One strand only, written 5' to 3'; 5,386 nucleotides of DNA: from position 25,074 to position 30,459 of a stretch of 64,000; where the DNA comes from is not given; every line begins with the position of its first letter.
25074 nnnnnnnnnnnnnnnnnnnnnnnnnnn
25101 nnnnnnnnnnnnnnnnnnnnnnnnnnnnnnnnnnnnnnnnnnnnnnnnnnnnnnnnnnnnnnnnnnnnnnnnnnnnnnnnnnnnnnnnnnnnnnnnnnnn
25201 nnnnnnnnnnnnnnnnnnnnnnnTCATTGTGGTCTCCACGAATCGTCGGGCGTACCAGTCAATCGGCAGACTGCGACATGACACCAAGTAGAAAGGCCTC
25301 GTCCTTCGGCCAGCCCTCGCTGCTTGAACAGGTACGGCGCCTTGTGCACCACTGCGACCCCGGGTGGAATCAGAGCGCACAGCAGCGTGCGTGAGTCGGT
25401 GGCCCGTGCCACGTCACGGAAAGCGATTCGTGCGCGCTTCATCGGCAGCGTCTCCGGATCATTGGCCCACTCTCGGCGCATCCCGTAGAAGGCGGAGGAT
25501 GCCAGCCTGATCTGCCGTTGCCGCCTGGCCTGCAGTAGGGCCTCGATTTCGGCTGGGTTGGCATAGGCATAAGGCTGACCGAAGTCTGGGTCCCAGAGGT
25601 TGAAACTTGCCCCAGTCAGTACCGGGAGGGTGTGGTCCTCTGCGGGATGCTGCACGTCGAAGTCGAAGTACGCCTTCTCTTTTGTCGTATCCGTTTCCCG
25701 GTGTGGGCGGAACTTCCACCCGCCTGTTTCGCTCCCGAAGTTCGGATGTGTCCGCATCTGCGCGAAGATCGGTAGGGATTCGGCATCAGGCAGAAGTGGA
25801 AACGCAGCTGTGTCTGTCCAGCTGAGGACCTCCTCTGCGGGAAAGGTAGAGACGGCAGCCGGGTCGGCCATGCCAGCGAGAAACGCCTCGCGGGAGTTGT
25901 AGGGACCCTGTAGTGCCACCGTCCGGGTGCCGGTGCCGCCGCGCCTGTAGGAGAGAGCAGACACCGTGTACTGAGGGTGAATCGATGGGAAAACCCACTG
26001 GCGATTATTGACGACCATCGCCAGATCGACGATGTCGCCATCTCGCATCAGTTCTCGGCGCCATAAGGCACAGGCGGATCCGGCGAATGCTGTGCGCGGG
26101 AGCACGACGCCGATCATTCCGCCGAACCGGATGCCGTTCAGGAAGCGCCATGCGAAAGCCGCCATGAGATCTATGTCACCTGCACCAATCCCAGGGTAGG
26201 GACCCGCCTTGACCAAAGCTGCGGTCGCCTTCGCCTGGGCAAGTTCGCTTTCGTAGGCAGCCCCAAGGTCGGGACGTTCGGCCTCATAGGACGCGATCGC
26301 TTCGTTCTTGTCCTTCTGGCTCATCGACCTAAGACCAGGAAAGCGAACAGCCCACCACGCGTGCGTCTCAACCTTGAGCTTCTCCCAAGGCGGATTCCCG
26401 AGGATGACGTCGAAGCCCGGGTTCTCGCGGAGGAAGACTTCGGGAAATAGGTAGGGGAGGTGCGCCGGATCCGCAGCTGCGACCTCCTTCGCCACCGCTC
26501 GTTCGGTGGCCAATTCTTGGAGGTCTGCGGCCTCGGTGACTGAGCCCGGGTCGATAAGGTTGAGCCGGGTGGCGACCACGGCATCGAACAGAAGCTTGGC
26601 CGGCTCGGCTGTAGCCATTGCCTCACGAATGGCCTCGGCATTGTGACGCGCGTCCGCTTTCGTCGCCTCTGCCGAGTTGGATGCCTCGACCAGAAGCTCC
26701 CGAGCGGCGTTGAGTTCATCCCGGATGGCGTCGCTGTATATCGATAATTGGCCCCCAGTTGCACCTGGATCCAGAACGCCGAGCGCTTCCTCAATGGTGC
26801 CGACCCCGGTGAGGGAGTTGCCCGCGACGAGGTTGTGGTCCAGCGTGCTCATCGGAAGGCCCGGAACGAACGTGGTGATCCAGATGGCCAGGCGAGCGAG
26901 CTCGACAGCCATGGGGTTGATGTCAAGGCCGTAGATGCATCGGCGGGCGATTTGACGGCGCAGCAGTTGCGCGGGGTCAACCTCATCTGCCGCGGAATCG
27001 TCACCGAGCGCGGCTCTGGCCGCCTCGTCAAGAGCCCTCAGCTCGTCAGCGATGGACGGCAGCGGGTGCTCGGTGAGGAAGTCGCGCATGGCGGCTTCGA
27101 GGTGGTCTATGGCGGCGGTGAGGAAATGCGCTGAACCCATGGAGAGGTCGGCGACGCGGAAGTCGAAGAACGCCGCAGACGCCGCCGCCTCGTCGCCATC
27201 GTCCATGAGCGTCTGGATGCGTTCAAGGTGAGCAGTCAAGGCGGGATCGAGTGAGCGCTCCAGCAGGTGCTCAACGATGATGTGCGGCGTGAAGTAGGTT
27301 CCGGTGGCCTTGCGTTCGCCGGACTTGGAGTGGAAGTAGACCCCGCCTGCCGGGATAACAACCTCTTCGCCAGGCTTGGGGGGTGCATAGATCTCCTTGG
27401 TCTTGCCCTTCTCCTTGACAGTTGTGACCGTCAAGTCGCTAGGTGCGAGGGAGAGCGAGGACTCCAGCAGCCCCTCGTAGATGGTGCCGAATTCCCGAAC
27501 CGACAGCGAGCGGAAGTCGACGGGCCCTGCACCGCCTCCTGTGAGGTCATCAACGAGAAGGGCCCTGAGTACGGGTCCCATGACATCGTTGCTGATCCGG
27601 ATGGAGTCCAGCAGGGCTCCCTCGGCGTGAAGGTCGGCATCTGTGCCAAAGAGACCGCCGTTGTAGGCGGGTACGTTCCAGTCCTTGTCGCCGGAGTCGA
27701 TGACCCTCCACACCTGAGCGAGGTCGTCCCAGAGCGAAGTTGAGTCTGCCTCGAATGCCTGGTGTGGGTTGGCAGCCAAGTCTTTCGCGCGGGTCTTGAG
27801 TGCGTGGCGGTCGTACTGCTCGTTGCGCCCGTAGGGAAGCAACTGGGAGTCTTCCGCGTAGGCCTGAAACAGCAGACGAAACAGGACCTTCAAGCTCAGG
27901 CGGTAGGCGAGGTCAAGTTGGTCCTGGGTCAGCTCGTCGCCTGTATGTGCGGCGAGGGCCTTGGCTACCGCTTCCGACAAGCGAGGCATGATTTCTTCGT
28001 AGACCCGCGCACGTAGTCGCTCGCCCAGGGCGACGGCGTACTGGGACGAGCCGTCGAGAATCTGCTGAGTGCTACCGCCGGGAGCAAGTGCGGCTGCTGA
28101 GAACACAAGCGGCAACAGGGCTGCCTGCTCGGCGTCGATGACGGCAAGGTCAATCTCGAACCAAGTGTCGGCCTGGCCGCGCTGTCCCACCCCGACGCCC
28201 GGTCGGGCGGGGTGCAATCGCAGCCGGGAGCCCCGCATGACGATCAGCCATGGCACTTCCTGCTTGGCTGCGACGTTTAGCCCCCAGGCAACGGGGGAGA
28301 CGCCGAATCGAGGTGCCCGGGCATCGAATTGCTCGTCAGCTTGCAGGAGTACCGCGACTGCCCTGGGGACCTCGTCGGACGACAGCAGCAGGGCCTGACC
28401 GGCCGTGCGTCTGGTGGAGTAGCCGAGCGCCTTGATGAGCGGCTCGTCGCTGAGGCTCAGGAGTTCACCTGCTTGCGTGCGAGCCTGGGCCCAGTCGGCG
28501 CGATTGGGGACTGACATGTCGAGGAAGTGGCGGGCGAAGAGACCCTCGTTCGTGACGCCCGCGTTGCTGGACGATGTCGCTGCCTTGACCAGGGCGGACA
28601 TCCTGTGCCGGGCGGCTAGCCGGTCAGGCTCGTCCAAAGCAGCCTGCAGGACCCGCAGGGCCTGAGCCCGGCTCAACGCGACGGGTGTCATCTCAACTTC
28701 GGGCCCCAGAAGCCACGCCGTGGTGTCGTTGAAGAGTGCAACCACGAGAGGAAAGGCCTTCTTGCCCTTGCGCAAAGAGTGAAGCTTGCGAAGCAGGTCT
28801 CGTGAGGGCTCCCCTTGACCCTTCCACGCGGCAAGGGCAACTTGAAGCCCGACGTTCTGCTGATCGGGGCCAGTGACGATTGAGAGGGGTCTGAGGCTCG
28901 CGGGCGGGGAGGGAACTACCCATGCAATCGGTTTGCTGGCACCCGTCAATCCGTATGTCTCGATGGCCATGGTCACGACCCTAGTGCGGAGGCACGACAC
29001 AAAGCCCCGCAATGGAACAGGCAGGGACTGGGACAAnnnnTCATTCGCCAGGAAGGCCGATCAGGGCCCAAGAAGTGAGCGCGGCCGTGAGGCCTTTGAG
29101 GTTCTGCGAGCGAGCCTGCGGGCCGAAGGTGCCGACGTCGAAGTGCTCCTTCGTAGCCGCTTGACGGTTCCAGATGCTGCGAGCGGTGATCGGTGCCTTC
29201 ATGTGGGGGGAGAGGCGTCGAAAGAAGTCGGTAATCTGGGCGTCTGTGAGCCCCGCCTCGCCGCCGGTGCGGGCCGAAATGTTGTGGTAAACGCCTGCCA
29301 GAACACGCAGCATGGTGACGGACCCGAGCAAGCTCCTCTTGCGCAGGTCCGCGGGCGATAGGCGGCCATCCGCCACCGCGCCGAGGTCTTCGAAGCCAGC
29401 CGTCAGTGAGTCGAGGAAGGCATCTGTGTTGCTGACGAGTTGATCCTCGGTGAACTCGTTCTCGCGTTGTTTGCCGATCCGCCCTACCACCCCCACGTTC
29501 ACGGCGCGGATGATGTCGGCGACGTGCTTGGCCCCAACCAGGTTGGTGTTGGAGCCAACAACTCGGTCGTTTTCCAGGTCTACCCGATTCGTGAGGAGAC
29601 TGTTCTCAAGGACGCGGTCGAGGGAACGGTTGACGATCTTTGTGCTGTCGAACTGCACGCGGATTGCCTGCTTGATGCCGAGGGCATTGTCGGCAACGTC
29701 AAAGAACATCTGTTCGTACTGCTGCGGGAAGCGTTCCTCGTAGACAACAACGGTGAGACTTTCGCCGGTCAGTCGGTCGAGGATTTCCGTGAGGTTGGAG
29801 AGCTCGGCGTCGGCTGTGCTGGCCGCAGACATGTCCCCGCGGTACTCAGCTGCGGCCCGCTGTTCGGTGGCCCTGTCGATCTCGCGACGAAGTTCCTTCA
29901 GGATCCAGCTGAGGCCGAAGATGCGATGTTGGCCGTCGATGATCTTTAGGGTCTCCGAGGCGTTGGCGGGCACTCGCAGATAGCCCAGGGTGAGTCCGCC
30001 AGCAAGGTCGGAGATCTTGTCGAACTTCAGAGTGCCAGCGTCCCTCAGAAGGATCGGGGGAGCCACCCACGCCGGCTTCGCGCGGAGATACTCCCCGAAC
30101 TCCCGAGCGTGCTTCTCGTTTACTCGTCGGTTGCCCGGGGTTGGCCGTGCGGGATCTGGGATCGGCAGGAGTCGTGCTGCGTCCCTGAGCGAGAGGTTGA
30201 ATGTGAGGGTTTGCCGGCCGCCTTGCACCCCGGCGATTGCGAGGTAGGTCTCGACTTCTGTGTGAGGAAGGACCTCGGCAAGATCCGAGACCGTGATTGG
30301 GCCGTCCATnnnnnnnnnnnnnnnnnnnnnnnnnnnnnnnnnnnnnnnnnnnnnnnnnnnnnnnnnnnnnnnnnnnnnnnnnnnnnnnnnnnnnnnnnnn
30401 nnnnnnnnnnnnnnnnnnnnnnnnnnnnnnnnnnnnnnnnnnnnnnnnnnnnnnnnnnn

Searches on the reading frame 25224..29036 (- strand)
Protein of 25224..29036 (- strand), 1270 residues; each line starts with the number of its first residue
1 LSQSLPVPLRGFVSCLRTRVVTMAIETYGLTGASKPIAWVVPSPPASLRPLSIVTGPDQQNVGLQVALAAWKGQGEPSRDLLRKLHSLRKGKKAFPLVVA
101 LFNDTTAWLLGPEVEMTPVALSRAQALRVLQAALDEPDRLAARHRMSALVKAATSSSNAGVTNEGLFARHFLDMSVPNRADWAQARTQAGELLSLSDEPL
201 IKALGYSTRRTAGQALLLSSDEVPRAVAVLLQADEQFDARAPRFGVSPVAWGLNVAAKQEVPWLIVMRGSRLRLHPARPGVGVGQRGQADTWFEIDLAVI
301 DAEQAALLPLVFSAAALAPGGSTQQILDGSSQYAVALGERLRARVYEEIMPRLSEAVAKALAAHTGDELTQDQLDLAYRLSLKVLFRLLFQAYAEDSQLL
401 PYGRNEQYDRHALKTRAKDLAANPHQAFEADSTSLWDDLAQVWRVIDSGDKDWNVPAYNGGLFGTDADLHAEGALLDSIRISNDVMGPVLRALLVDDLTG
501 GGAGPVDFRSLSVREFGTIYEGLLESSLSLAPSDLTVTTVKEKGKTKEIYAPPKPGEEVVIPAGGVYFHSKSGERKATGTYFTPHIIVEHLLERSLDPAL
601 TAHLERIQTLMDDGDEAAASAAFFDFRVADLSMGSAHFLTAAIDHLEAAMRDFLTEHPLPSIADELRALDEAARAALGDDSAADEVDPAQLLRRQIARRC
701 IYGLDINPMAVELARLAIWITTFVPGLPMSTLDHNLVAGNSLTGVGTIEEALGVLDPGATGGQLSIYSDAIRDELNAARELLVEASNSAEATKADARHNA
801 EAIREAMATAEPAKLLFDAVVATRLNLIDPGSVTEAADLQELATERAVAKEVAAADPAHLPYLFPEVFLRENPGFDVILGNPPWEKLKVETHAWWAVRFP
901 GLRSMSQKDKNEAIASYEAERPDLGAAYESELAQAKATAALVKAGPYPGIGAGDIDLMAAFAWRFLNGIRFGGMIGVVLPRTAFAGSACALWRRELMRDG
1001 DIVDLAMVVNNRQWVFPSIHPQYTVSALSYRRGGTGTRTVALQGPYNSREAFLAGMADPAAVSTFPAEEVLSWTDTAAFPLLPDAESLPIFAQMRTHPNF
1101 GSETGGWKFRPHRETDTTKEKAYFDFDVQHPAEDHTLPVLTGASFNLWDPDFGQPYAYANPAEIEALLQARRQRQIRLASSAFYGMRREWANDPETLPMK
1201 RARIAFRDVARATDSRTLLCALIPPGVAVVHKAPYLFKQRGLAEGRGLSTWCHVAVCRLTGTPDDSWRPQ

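Call 29: search_protein_families(library=pfam, proteins=[window:25224-29036:-], max_evalue=0.001)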
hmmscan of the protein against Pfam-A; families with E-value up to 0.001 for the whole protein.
window:25224-29036:- (1270 aa): 1 family
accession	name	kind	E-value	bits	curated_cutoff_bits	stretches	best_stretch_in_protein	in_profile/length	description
PF07669.17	Eco57I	-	8e-13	49.3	25.3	1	700-888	2-88/171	Eco57I restriction-modification methylase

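Call 117: search_protein_families(library=padloc, proteins=[window:25224-29036:-], max_evalue=0.00001)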
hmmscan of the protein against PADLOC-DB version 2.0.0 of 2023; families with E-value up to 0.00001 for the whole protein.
window:25224-29036:- (1270 aa): 19 families
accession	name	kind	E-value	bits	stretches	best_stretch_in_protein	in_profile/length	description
PDLC03620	REase_MTase_IIG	-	9.2e-210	697.4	1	122-1240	101-1237/1378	Type IIG restriction enzyme-methyltransferase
PDLC02643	DrmMI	-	1.3e-68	230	2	556-885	534-879/1347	DrmMI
PDLC02638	DrmMI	-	2.1e-51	173.1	2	559-888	536-885/935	DrmMI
PDLC03613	REase_MTase_IIG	-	4.3e-41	138.6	1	370-1229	260-1086/1250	Type IIG restriction enzyme-methyltransferase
PDLC02644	DrmMI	-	4.1e-34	115.7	1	555-781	43-265/988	DrmMI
PDLC03618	REase_MTase_IIG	-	1.1e-33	113.7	1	567-885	538-876/1429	Type IIG restriction enzyme-methyltransferase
PDLC02645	DrmMI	-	4.6e-30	102.5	1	560-772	532-729/772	DrmMI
PDLC02639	DrmMI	-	1.4e-25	87.7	1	560-746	233-388/803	DrmMI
PDLC03622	REase_MTase_IIG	-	1.8e-24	83.3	1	560-745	445-644/1524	Type IIG restriction enzyme-methyltransferase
PDLC03611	REase_MTase_IIG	-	1.5e-21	73.7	1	326-746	230-655/1532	Type IIG restriction enzyme-methyltransferase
PDLC02646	DrmMI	-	4.6e-21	72.7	1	680-749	35-102/792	DrmMI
PDLC03629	REase_MTase_IIG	-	9.1e-17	58.1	1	571-745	374-536/1182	Type IIG restriction enzyme-methyltransferase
PDLC03614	REase_MTase_IIG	-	1.9e-15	53.5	1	382-744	312-680/1584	Type IIG restriction enzyme-methyltransferase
PDLC03609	REase_MTase_IIG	-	1.4e-09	34.4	0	695-743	484-532/1066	Type IIG restriction enzyme-methyltransferase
PDLC03604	REase_MTase_IIG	-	3.1e-09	33.4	1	556-722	335-472/1011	Type IIG restriction enzyme-methyltransferase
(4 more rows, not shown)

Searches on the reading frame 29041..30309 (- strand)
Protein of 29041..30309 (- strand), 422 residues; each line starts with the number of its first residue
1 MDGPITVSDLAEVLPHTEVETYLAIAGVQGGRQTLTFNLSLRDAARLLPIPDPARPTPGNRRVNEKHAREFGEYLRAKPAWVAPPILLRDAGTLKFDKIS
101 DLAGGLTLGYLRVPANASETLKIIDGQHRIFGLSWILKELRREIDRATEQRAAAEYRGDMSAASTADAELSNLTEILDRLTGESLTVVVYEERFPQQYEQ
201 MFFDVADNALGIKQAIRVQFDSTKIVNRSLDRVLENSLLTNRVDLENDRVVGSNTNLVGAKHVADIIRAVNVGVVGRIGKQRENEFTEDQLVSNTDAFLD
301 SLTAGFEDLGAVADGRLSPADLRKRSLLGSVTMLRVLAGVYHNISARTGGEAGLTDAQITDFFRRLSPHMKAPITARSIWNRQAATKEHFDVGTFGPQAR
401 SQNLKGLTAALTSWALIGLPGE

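Call 29: search_protein_families(library=pfam, proteins=[window:29041-30309:-], max_evalue=0.001)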
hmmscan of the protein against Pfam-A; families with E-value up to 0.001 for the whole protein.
window:29041-30309:- (422 aa): 1 family
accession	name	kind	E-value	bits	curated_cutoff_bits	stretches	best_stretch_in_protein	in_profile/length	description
PF14072.11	DndB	-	6.8e-29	101.4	29.1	1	23-346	2-281/338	DNA-sulfur modification-associated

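Call 117: search_protein_families(library=padloc, proteins=[window:29041-30309:-], max_evalue=0.00001)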
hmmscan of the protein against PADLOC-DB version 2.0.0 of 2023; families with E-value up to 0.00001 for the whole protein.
window:29041-30309:- (422 aa): 1 family
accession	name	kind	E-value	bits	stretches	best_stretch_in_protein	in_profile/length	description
PDLC02658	DndB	-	1.8e-10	38.4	0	179-345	128-287/356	DndB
